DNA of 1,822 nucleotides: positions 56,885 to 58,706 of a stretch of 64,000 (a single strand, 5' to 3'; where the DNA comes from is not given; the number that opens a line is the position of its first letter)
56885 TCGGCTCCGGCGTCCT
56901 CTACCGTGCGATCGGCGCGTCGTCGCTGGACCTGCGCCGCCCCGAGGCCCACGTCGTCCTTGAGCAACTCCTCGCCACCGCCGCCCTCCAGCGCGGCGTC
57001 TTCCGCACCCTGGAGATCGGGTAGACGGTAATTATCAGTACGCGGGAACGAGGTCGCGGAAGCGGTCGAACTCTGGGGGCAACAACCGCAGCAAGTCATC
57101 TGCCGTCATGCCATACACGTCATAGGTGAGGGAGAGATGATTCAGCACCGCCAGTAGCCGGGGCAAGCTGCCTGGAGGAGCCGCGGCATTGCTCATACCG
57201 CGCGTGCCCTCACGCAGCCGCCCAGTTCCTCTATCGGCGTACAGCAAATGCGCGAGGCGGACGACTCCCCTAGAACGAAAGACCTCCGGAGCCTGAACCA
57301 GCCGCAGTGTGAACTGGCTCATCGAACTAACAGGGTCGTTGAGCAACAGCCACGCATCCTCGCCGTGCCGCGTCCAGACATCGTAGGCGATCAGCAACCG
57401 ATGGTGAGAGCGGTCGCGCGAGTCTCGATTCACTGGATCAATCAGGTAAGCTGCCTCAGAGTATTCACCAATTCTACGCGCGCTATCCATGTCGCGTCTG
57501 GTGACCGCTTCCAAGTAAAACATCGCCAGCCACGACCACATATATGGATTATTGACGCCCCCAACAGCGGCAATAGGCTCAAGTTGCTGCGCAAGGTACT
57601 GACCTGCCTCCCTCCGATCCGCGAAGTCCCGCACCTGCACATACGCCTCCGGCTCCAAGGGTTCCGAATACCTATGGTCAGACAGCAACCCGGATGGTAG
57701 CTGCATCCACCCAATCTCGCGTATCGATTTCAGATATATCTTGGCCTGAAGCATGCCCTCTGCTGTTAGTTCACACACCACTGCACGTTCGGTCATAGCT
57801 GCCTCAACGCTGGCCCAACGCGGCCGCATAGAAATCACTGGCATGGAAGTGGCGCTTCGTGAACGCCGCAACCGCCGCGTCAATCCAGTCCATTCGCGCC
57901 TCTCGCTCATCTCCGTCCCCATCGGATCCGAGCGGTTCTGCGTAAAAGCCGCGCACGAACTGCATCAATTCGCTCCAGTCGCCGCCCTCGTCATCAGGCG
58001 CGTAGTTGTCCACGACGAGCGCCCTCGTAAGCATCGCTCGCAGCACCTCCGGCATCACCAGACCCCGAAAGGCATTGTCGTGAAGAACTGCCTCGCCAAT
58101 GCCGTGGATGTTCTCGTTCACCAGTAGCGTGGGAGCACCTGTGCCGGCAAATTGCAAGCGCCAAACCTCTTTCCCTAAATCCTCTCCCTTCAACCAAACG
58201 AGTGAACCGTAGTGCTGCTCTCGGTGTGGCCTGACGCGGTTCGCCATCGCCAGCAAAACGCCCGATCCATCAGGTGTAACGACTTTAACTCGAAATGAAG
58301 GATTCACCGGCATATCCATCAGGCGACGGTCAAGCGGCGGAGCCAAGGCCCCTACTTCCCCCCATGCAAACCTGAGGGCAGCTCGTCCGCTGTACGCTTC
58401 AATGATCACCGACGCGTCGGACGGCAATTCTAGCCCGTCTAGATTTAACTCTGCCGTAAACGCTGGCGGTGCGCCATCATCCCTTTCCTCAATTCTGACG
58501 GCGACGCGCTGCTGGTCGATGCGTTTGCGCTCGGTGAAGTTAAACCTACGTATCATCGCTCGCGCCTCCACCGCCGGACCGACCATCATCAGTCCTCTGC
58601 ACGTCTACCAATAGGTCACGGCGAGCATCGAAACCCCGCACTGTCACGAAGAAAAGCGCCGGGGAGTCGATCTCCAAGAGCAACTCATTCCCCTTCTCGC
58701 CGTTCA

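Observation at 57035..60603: Three-gene operon led by a GHKL (Bergerat-fold) ATPase with two partners of unknown fold: candidate undescribed defence or conflict system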

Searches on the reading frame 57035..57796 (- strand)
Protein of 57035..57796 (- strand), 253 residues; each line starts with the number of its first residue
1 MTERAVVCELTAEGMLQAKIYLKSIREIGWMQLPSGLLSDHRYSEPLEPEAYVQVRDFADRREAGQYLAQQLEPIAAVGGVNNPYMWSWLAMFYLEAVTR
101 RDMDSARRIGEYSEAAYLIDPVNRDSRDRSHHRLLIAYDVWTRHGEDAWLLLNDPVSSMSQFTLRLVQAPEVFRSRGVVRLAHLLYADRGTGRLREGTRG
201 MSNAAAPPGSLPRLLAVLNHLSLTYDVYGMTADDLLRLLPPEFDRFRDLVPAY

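Call 3: search_protein_families(library=pfam, proteins=[window:57035-57796:-], max_evalue=1)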
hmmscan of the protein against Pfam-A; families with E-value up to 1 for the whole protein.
window:57035-57796:- (253 aa): 0 families

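Call 4: search_protein_families(library=padloc, proteins=[window:57035-57796:-], max_evalue=1)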
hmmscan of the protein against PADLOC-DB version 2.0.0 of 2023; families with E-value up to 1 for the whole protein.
window:57035-57796:- (253 aa): 0 families

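Call 5: search_protein_families(library=ncbifam, proteins=[window:57035-57796:-], max_evalue=1)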
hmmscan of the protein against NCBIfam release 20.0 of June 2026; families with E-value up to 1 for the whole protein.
window:57035-57796:- (253 aa): 0 families

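Call 14: find_homologous_proteins(query=window:57035-57796:-)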
Query window:57035-57796:- (253 aa): 122 proteins with E <= 0.001 among 1724 candidates; the best 120 are listed.
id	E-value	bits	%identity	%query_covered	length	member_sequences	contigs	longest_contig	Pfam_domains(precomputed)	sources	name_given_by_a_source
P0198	1.2e-159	548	97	100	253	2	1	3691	-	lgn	-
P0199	5.9e-142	490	87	100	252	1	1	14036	-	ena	-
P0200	1.1e-131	456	81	100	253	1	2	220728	-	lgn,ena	-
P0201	2.2e-130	452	80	100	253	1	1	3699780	-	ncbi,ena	-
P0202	1.2e-121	423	77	97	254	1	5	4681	-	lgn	-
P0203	1.6e-120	420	76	97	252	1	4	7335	-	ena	-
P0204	2.2e-119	416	75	100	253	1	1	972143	-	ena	-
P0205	1.3e-116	407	78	94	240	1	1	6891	-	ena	-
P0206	1.7e-116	407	76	94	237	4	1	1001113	-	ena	-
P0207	3.7e-107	376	72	95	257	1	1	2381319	-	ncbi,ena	-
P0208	2.1e-106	373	67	99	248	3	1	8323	-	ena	-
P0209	4.2e-106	372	70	95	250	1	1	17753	-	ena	-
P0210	8.2e-106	372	66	99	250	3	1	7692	-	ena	-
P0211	8.9e-106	371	67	99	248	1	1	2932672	-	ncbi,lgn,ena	-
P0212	1.6e-102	361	65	100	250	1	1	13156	-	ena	-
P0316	1.5e-24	105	33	93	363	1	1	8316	PF19866.5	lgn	-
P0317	1.8e-22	99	32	92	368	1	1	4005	-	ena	-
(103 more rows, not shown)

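Call 15: search_protein_families(library=pfam, proteins=[P0316, P0317], max_evalue=1)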
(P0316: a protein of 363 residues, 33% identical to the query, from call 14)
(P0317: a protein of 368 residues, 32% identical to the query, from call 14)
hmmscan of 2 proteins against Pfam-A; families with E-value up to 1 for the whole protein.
P0316 (363 aa): 3 families
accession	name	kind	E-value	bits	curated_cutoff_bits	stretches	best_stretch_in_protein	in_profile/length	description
PF14657.12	Arm-DNA-bind_4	-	0.02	14.9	22.3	1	171-196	16-41/47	Arm DNA-binding domain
PF15385.11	SARG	-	0.084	12.3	27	1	72-152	21-95/572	Specifically androgen-regulated gene protein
PF19072.5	DUF5768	-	0.21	11.6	27.2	0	29-72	36-83/123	Family of unknown function (DUF5768)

P0317 (368 aa): 1 family
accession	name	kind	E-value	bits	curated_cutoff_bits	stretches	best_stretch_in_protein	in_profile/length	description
PF14657.12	Arm-DNA-bind_4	-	0.0087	16.1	22.3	1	175-202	14-41/47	Arm DNA-binding domain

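Call 22: search_solved_structures(query=A3, max_evalue=10, show_alignments=1)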
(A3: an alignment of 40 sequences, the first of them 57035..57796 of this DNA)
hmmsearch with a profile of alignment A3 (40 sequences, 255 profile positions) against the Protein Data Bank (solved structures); distinct sequences matched with E-value up to 10: 1.
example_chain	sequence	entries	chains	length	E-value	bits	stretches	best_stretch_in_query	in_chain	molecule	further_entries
1ub9_A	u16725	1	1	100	1.6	11.2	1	5-29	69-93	Hypothetical protein PH1061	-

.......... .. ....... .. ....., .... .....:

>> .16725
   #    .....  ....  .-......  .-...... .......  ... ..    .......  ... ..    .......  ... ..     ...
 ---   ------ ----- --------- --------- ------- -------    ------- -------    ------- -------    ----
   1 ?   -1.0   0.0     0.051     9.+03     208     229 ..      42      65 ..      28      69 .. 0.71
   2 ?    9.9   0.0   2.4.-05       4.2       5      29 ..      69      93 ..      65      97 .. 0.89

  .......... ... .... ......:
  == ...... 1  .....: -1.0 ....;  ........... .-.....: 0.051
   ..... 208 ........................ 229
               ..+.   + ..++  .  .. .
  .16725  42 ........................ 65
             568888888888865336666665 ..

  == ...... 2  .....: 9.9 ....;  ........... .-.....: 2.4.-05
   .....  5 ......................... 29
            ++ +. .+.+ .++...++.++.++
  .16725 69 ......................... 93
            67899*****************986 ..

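Call 66: search_protein_families(library=pfam, alignment_id=A5, max_evalue=0.01)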
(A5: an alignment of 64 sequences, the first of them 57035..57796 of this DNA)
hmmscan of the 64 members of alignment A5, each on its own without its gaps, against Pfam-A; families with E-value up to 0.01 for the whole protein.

A. member 1, window:57035-57796:- (253 aa): 0 families

B. families by the number of members that match (of 64 scanned): 1 family
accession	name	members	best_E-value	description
PF19866.4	DUF6339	2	8.1e-31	Family of unknown function (DUF6339)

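Call 98: search_protein_families(library=phrogs, proteins=[window:57035-57796:-], max_evalue=0.1)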
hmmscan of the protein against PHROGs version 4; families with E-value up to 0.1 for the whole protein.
window:57035-57796:- (253 aa): 0 families

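Call 113: search_solved_structures(query=A5, max_evalue=10, show_alignments=2)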
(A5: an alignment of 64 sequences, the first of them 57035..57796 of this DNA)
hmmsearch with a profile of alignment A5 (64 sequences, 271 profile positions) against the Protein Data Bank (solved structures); distinct sequences matched with E-value up to 10: 1.
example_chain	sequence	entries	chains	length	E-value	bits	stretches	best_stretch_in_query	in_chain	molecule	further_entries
3hp0_A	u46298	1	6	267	0.64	12.5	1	6-46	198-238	Putative polyketide biosynthesis enoyl-CoA hydratase homolog pksH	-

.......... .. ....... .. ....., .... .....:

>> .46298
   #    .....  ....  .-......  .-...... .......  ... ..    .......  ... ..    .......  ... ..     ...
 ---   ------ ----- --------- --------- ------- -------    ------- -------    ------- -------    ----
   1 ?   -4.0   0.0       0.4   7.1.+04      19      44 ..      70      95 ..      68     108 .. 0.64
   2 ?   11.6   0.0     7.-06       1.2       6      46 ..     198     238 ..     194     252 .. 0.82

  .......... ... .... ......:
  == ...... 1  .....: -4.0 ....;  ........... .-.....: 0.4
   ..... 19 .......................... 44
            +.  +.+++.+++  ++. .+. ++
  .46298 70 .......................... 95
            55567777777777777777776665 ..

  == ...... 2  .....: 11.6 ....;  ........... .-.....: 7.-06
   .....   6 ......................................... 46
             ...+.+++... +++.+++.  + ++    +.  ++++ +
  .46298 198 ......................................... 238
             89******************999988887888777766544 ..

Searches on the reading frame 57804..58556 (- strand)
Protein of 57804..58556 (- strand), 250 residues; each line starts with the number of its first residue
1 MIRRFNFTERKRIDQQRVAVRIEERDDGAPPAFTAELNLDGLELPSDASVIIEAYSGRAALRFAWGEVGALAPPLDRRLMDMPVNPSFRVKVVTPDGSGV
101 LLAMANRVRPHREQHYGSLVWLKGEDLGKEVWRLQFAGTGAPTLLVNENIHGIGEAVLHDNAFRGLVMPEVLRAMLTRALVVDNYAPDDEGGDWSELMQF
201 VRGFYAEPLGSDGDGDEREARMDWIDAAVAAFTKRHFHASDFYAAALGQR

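Call 3: search_protein_families(library=pfam, proteins=[window:57804-58556:-], max_evalue=1)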
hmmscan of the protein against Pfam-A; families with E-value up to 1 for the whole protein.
window:57804-58556:- (250 aa): 0 families

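Call 4: search_protein_families(library=padloc, proteins=[window:57804-58556:-], max_evalue=1)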
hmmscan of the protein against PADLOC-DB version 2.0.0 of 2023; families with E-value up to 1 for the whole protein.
window:57804-58556:- (250 aa): 0 families

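Call 5: search_protein_families(library=ncbifam, proteins=[window:57804-58556:-], max_evalue=1)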
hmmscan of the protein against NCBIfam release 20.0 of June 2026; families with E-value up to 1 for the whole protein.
window:57804-58556:- (250 aa): 0 families

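Call 13: find_homologous_proteins(query=window:57804-58556:-)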
Query window:57804-58556:- (250 aa): 77 proteins with E <= 0.001 among 2301 candidates.
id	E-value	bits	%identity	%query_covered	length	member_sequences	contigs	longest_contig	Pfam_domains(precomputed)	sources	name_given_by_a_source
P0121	5.9e-161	552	98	100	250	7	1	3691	-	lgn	-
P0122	5.9e-141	486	85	100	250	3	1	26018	-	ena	-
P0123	5.1e-139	480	84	100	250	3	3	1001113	-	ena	-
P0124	1.7e-135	468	84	100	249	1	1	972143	-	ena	-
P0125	6.6e-133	460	83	100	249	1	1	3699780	-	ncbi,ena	-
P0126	3.0e-122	425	77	100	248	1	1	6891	-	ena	-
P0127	6.9e-122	424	77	99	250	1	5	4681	-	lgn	-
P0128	4.5e-110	385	72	100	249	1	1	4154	-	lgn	-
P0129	8.5e-109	381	71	99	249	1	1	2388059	-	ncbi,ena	-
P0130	1.7e-108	380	69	99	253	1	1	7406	-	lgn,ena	-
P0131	3.2e-98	346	65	100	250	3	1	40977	-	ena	-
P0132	7.8e-98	345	65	100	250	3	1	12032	-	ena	-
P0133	1.0e-97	345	64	100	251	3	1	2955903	-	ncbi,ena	-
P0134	1.3e-97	344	64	100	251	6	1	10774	-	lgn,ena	-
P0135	2.8e-97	343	63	100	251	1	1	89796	-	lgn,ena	-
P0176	6.3e-75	270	57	89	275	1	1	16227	PF19891.6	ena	-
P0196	8.8e-29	119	38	98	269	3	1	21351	-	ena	-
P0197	1.2e-25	109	35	94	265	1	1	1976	-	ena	-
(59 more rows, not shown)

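Call 15: search_protein_families(library=pfam, proteins=[P0176, P0196, P0197], max_evalue=1)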
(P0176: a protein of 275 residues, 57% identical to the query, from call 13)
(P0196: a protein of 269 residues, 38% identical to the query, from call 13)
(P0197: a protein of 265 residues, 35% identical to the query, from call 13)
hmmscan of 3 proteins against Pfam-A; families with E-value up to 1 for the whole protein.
P0176 (275 aa): 3 families
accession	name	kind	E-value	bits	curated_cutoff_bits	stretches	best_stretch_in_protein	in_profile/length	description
PF19891.5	DUF6364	-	3.3e-10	40.7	27.3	1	1-38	1-38/70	Family of unknown function (DUF6364)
PF07362.18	CcdA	-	0.016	16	22.4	1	2-41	1-36/71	Post-segregation antitoxin CcdA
PF07878.17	RHH_5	-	0.14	12.4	26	1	6-39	5-38/43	CopG-like RHH_1 or ribbon-helix-helix domain, RHH_5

P0196 (269 aa): 0 families

P0197 (265 aa): 0 families

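Call 21: search_solved_structures(query=A2, max_evalue=10, show_alignments=1)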
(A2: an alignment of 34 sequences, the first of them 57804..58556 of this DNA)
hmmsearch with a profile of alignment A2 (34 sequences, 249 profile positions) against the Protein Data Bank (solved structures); distinct sequences matched with E-value up to 10: 5.
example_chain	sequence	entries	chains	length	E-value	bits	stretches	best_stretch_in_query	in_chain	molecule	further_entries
1ht6_A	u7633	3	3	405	0.61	12.7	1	113-143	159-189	ALPHA-AMYLASE ISOZYME 1 | PROTEIN (Alpha-amylase type A isozyme) | Alpha-amylase type 1 isozyme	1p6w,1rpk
2qps_A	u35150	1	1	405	0.61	12.7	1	113-143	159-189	Alpha-amylase type A isozyme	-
2qpu_A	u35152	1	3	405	0.61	12.7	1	113-143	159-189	Alpha-amylase type A isozyme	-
3bsg_A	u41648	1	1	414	0.63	12.7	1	113-143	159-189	Alpha-amylase type A isozyme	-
3bsh_A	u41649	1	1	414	0.63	12.7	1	113-143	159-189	Alpha-amylase type A isozyme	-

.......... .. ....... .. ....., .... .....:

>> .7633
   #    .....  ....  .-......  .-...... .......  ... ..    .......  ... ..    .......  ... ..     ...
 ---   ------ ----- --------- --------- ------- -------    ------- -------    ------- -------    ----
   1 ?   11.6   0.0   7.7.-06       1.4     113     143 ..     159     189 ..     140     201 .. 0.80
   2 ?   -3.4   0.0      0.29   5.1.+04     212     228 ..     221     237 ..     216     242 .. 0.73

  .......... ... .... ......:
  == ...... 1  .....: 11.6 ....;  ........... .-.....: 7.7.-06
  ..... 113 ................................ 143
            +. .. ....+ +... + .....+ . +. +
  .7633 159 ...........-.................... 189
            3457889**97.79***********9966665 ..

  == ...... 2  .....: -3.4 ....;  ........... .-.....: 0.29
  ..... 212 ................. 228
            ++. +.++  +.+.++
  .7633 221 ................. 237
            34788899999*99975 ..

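Call 92: predict_structure(alignment_id=A8)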
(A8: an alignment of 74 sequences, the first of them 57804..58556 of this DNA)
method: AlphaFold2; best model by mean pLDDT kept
length: 250 residues; sequences in the alignment: 74
mean_pLDDT: 83.0   pTM: 0.65
mean pLDDT of the five models: 83.0, 82.4, 81.9, 81.1, 80.9
residues with pLDDT >= 90: 108; 70-90: 103; 50-70: 26; < 50: 13
segments of 3 or more residues with pLDDT < 50: 1-7, 113-116
pLDDT, mean of each block of 10 residues (from residue 1): 46 88 80 92 94 88 95 91 83 90 88 59 90 81 90 87 89 94 83 83 87 71 94 80 52
secondary structure, 60 per line:
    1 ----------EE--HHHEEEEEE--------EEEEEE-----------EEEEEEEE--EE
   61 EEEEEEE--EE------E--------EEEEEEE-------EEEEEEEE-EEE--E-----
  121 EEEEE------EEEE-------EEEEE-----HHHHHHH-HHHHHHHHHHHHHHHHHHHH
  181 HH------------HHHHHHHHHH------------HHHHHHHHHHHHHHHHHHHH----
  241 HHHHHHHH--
elements in order: E18-23 E32-37 E49-56 E59-67 E87-93 E101-108 E110-112 E121-125 E132-135 E143-147 H153-159 H161-182 H195-204 H217-236 H241-248

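Call 98: search_protein_families(library=phrogs, proteins=[window:57804-58556:-], max_evalue=0.1)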
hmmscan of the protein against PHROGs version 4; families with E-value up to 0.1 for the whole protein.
window:57804-58556:- (250 aa): 0 families
